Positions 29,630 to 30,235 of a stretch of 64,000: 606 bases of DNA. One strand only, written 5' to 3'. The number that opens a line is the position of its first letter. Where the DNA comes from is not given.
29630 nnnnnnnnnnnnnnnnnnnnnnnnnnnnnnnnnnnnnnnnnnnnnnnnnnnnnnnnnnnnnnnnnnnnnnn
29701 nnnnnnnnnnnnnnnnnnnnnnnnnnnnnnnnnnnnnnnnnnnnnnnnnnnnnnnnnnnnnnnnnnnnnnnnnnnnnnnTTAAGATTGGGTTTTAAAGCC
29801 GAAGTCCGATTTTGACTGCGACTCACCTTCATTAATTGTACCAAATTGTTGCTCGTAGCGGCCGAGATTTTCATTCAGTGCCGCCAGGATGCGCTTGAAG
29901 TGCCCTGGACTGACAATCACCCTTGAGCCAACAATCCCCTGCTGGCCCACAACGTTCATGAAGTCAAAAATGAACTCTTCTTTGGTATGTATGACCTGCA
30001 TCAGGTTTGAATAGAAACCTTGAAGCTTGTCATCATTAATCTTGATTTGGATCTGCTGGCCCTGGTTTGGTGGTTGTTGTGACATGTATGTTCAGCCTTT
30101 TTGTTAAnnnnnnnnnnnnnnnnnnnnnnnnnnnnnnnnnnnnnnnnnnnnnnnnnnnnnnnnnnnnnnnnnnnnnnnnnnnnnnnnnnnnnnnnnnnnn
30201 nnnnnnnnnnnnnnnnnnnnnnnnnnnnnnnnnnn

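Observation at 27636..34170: Heat-shock operon hrcA-grpE-hsp20-dnaK-DUF3467-membrane protein-dnaJ with dual CIRCE operators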

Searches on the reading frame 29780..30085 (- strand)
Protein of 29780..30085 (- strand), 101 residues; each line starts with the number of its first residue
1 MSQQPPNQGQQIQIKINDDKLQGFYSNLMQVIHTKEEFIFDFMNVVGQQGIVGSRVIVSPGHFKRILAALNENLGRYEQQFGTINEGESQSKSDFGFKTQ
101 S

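Call 6: search_protein_families(library=pfam, proteins=[window:29780-30085:-], max_evalue=0.01)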
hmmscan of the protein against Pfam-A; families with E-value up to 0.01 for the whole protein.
window:29780-30085:- (101 aa): 1 family
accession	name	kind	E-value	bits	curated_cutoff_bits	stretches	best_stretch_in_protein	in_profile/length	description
PF11950.13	DUF3467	-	7.3e-23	80.9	25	1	4-85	7-91/92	Protein of unknown function (DUF3467)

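Call 7: search_protein_families(library=ncbifam, proteins=[window:29780-30085:-], max_evalue=0.01)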
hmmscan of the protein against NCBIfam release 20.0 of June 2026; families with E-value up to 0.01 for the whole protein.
window:29780-30085:- (101 aa): 0 families

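Call 15: find_homologous_proteins(query=window:29780-30085:-)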
Query window:29780-30085:- (101 aa): 88 proteins with E <= 0.001 among 88 candidates.
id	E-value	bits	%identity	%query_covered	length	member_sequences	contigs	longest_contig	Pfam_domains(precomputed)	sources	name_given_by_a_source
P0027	1.8e-58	212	99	100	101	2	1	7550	PF11950.14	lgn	-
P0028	1.9e-41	158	72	100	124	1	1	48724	PF11950.14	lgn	-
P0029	4.0e-41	157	73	100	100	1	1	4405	PF11950.14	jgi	jgi:hypothetical protein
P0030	1.2e-40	155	74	97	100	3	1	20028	PF11950.14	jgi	jgi:hypothetical protein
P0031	1.5e-40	155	74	93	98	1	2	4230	PF11950.14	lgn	-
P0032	1.2e-39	152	70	100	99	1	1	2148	PF11950.14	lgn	-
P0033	2.8e-39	151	71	100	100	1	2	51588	PF11950.14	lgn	-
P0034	1.6e-38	149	69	100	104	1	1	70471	PF11950.14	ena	-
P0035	5.3e-38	147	67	84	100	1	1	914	PF11950.14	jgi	jgi:hypothetical protein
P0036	7.2e-38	146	69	100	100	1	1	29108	PF11950.14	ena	-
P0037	4.4e-37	144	69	97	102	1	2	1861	PF11950.14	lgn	-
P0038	2.0e-34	135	67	97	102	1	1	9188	PF11950.14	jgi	jgi:hypothetical protein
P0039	1.1e-29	120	57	86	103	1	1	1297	PF11950.14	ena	-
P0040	9.6e-29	117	60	90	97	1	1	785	PF11950.14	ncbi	-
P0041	3.7e-28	115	55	93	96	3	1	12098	PF11950.14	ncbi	ncbi:MAG: DUF3467 domain-containing protein [Candidatus Moraniibacteriota bacterium]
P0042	9.5e-28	114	60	85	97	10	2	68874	PF11950.14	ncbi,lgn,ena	-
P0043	3.1e-27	112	55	77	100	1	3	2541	PF11950.14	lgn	-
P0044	4.9e-27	112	52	100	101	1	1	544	PF11950.14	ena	-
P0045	5.0e-27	112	60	83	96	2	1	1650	PF11950.14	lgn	-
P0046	5.7e-27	112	54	86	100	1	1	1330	PF11950.14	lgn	-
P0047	6.0e-27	112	76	73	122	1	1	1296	PF11950.14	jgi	jgi:hypothetical protein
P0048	6.2e-27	111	73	72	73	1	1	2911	PF11950.14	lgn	-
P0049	8.3e-27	111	54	95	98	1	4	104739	PF11950.14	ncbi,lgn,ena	-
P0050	1.6e-26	110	53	85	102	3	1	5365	PF11950.14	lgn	-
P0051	1.7e-26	110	56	98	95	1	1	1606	PF11950.14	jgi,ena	-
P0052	3.3e-26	109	55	99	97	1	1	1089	PF11950.14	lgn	-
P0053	3.5e-26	109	57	90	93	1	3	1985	PF11950.14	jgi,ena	-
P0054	3.6e-26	109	56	84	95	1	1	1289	PF11950.14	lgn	-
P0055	4.2e-26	109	58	84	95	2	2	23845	PF11950.14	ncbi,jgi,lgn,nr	ncbi:MAG: hypothetical protein ACD_15C00032G0005 [uncultured bacterium]|nr:MAG: hypothetical protein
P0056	4.9e-26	109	57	84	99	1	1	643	PF11950.14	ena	-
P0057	6.8e-26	108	56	92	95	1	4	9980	PF11950.14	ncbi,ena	-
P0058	1.1e-25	107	60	69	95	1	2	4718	PF11950.14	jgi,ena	-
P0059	1.3e-25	107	49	86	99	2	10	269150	PF11950.14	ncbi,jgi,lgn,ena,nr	ncbi:MAG: hypothetical protein A2808_00585 [Candidatus Moranbacteria bacterium RIFCSPHIGHO2_01_FULL_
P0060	1.5e-25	107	50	83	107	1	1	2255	PF11950.14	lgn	-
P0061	1.6e-25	107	54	89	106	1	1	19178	PF11950.14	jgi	jgi:hypothetical protein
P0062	1.8e-25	107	55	96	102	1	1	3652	PF11950.14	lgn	-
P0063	1.9e-25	107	54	96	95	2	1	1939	PF11950.14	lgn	-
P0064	2.1e-25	107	57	80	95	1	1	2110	PF11950.14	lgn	-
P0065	2.6e-25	106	55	81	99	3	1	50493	PF11950.14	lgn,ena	-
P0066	2.8e-25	106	55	84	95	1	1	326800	PF11950.14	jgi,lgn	jgi:hypothetical protein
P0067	4.6e-25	105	56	88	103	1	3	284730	PF11950.14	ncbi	-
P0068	5.6e-25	105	55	76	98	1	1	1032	PF11950.14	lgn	-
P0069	6.3e-25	105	52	99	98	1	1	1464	PF11950.14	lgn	-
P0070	6.5e-25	105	55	99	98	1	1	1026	PF11950.14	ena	-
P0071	6.9e-25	105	52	91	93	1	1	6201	PF11950.14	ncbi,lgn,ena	-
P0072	7.0e-25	105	52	98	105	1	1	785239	PF11950.14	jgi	jgi:hypothetical protein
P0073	7.5e-25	105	55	83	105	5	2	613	PF11950.14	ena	-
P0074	1.4e-24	104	58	70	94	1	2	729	PF11950.14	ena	-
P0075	1.6e-24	104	56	89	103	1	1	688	PF11950.14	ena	-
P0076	1.6e-24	104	51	91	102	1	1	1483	PF11950.14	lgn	-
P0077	1.7e-24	104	52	99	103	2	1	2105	PF11950.14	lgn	-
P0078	1.8e-24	104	51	83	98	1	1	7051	PF11950.14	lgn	-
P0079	1.8e-24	104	59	83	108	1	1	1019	PF11950.14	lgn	-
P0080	1.9e-24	104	52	92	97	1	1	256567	PF11950.14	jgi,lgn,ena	-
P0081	2.0e-24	103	51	85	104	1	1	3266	PF11950.14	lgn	-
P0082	2.3e-24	103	49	76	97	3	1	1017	PF11950.14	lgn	-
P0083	2.6e-24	103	54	96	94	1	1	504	PF11950.14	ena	-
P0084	3.1e-24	103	55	82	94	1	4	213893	PF11950.14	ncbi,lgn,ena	-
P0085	3.8e-24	103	53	91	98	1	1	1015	PF11950.14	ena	-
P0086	4.1e-24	102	60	92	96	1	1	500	PF11950.14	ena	-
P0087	5.3e-24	102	55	83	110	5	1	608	PF11950.14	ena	-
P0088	5.5e-24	102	52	90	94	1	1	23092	PF11950.14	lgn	-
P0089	6.2e-24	102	49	92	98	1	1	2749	PF11950.14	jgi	-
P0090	1.1e-23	101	49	89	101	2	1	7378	PF11950.14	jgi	jgi:hypothetical protein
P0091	1.4e-23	101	61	82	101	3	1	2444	PF11950.14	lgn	-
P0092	1.5e-23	101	57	89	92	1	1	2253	PF11950.14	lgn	-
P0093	1.8e-23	100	59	78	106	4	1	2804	PF11950.14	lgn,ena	-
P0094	2.3e-23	100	56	87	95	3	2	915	PF11950.14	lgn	-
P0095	2.8e-23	100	55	86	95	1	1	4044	PF11950.14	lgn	-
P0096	3.0e-23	100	51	99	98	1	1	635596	PF11950.14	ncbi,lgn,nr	ncbi:MAG: DUF3467 domain-containing protein [Candidatus Moranbacteria bacterium]|nr:DUF3467 domain-c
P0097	3.2e-23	100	52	89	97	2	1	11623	PF11950.14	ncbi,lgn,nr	ncbi:MAG: DUF3467 domain-containing protein [bacterium]|nr:DUF3467 domain-containing protein [bacter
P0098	5.2e-23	99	59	87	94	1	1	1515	PF11950.14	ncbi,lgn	-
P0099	6.5e-23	99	55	86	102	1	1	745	PF11950.14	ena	-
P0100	9.1e-23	98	57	91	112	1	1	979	PF11950.14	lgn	-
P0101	9.7e-23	98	52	96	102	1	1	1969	PF11950.14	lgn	-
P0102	1.3e-22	98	52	86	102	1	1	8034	PF11950.14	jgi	jgi:hypothetical protein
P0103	2.1e-22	97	53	85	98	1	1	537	PF11950.14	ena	-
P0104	2.6e-22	97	52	86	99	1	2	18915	PF11950.14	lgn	-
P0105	3.3e-22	96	51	83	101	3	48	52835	PF11950.14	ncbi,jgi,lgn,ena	jgi:hypothetical protein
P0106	1.1e-21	95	55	90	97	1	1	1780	PF11950.14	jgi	jgi:hypothetical protein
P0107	1.3e-21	94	52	96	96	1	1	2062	PF11950.14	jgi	-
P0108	1.6e-21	94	50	95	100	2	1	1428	PF11950.14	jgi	jgi:hypothetical protein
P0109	9.3e-21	92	53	90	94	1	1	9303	PF11950.14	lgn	-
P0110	9.7e-21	92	54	90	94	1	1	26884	PF11950.14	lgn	-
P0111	2.1e-18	84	54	81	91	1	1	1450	PF11950.14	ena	-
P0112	1.3e-17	82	49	78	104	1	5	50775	PF11950.14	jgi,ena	-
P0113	8.0e-16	76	62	59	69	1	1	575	PF11950.14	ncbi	-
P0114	4.4e-15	74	53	73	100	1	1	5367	PF11950.14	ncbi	-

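Call 17: find_related_loci(query=A1, collection=genome_contigs, flank=8000)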
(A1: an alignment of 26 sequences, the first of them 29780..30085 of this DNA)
Query A1 (101 aa) in genome_contigs; peptide patterns used: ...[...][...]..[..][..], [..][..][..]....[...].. (x = any residue, [..] = any of these).
486 stretches matched a pattern; 440 encode a relative of the query (tblastn E <= 1e-3); the best 80 are kept; 80 distinct loci.
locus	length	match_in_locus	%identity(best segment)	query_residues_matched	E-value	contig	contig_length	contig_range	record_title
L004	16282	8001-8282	60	7-100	3e-35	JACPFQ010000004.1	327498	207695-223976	MAG: Candidatus Doudnabacteria bacterium isolate NC_groundwater_365_Ag_B-0.1um_48_12 GD18-4_B1_scaffold_442892, whole ge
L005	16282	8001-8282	55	8-101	4e-34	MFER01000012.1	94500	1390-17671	MAG: Candidatus Doudnabacteria bacterium RIFCSPHIGHO2_02_FULL_43_13b rifcsphigho2_02_scaffold_678, whole genome shotgun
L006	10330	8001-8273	60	6-96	2e-34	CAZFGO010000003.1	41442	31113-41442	MAG TPA_asm: uncultured Gammaproteobacteria bacterium isolate SRP093762_co1_14 genome assembly, contig: NODE_586_length_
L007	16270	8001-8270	58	11-100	2e-33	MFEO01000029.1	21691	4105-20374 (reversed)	MAG: Candidatus Doudnabacteria bacterium RIFCSPHIGHO2_01_FULL_50_11 rifcsphigho2_01_scaffold_4805, whole genome shotgun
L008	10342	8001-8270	59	6-95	1e-33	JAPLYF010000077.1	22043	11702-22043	MAG: Candidatus Parcubacteria bacterium isolate LacPavin_0920_SED4_MAG_37_11 LacPavin_0920_SED4_scaffold_267942, whole g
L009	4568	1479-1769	53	1-98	3e-33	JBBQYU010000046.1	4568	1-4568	MAG: Candidatus Moraniibacteriota bacterium isolate Co_metawrap_2179 Cmw_2179_k141_22532094_length_4568_cov_8.0000, whol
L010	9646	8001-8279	55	6-99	2e-33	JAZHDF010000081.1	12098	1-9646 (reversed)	MAG: Candidatus Moraniibacteriota bacterium isolate Bin13Zod NODE_693_length_12098_cov_19.620942, whole genome shotgun s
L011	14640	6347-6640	56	5-100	2e-33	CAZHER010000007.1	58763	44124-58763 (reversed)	MAG TPA_asm: uncultured Candidatus Saccharibacteria bacterium isolate binchicken_co326_173 genome assembly, contig: NODE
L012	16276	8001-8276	57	6-98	2e-33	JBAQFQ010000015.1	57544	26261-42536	MAG: Candidatus Moraniibacteriota bacterium isolate MFD12003_ilm_asm_bin19 k127_74404, whole genome shotgun sequence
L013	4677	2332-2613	57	1-98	6e-33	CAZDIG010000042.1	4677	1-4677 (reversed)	MAG TPA_asm: uncultured Candidatus Saccharibacteria bacterium isolate binchicken_co387_66 genome assembly, contig: NODE_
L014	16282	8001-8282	57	7-101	5e-33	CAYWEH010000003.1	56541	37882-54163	MAG TPA_asm: uncultured Gammaproteobacteria bacterium isolate ERP125453_co1_536 genome assembly, contig: NODE_373_length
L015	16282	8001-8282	57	6-100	4e-33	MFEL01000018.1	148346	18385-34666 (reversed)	MAG: Candidatus Doudnabacteria bacterium RIFCSPHIGHO2_01_FULL_46_24 rifcsphigho2_01_scaffold_98, whole genome shotgun se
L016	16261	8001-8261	60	6-91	9e-33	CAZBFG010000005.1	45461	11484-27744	MAG TPA_asm: uncultured Bdellovibrionales bacterium isolate ERP113451_co1_34 genome assembly, contig: NODE_728_length_45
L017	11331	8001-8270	58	6-97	3e-32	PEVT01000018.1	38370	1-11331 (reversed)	MAG: Candidatus Moranbacteria bacterium CG06_land_8_20_14_3_00_40_12 CG06_land_8_20_14_3.00_150_scaffold_117_c, whole ge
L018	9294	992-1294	56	9-101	1e-32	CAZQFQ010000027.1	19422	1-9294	MAG TPA_asm: uncultured Candidatus Saccharibacteria bacterium isolate binchicken_co3_512 genome assembly, contig: NODE_8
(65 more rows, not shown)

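Call 28: predict_structure(alignment_id=A1)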
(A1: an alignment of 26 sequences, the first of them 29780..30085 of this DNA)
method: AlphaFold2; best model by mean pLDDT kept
length: 101 residues; sequences in the alignment: 26
mean_pLDDT: 75.2   pTM: 0.53
mean pLDDT of the five models: 75.2, 75.1, 74.2, 71.9, 71.7
residues with pLDDT >= 90: 40; 70-90: 23; 50-70: 20; < 50: 18
segments of 3 or more residues with pLDDT < 50: 1-4, 18-21, 90-93, 97-101
pLDDT, mean of each block of 10 residues (from residue 1): 51 53 72 93 82 92 95 95 77 46 38
secondary structure, 60 per line:
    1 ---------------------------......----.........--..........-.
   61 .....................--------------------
elements in order: E28-33 E38-46 E49-58 H60-81

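Call 30: search_solved_structures(query=A1, max_evalue=10, show_alignments=2)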
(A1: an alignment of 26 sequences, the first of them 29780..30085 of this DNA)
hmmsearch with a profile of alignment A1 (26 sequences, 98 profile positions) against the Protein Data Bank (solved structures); distinct sequences matched with E-value up to 10: 8.
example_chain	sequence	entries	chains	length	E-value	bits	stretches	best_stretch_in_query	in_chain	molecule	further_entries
3pt5_A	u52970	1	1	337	0.22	14.8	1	50-85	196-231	NANS (YJHS), A 9-O-acetyl N-acetylneuraminic acid esterase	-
7bqn_A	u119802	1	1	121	0.28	14.5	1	55-91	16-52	Rei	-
7pyv_A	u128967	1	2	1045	1.1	12.6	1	30-81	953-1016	Ubiquitin-like modifier-activating enzyme 6,Ubiquitin-like modifier-activating enzyme 1,Ub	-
9ykv_A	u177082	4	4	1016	1.2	12.4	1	30-81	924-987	Ubiquitin-like modifier-activating enzyme 6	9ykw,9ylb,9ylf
7sol_A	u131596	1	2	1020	1.2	12.4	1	30-81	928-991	Ubiquitin-like modifier-activating enzyme 6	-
7pvn_A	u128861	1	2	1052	1.3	12.3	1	30-81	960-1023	Ubiquitin-like modifier-activating enzyme 6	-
9xgb_A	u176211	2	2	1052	1.3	12.3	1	30-81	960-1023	Ubiquitin-like modifier-activating enzyme 6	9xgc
9qgw_B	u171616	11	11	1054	1.3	12.3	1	30-81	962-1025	Ubiquitin-like modifier-activating enzyme 6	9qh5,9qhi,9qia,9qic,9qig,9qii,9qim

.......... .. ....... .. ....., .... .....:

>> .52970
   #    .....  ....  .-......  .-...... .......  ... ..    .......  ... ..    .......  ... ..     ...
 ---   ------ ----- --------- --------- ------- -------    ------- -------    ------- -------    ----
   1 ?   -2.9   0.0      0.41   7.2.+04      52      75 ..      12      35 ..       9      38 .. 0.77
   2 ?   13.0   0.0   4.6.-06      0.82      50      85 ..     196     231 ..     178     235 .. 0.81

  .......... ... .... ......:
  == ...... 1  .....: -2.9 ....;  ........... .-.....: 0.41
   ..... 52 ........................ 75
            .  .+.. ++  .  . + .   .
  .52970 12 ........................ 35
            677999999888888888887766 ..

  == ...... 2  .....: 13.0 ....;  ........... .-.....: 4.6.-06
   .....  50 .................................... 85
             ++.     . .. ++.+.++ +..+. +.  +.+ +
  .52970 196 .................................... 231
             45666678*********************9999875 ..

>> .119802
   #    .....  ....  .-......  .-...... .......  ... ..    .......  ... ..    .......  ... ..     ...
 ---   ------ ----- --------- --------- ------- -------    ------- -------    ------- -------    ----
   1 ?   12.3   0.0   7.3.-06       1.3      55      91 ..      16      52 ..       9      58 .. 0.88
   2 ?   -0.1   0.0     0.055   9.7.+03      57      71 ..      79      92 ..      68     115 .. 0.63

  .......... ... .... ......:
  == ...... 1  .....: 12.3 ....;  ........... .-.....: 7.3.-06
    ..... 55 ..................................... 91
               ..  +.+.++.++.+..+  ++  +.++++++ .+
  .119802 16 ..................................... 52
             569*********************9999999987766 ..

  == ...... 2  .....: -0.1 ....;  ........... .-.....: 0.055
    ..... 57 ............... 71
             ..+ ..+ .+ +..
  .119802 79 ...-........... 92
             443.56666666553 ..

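Call 44: find_encoding_contigs(protein=P0112, flank=8000, max_places=2)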
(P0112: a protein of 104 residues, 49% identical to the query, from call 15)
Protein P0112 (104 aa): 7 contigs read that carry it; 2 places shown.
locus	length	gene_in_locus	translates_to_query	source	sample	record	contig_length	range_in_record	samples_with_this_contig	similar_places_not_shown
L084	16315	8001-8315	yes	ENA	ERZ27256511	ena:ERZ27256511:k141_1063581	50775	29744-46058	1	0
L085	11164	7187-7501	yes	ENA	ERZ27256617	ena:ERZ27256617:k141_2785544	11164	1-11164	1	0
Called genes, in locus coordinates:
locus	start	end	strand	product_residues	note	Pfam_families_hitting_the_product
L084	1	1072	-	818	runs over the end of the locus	PF02737:3HCDH_N, PF00725:3HCDH, PF00378:ECH_1, PF16113:ECH_2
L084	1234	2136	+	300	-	PF01734:Patatin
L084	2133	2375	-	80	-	-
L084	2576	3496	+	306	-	PF00582:Usp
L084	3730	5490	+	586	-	PF17297:PEPCK_N, PF00821:PEPCK_GTP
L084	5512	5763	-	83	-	-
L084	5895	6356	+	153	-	PF00578:AhpC-TSA, PF08534:Redoxin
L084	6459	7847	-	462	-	PF01566:Nramp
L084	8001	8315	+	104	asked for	PF11950:DUF3467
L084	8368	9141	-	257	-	PF13489:Methyltransf_23, PF08241:Methyltransf_11, PF08242:Methyltransf_12, PF13649:Methyltransf_25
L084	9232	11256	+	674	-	PF00069:Pkinase, PF07714:PK_Tyr_Ser-Thr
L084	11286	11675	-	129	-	-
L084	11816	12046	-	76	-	PF09360:zf-CDGSH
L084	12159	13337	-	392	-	PF00899:ThiF, PF00581:Rhodanese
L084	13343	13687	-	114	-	PF02597:ThiS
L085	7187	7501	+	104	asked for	PF11950:DUF3467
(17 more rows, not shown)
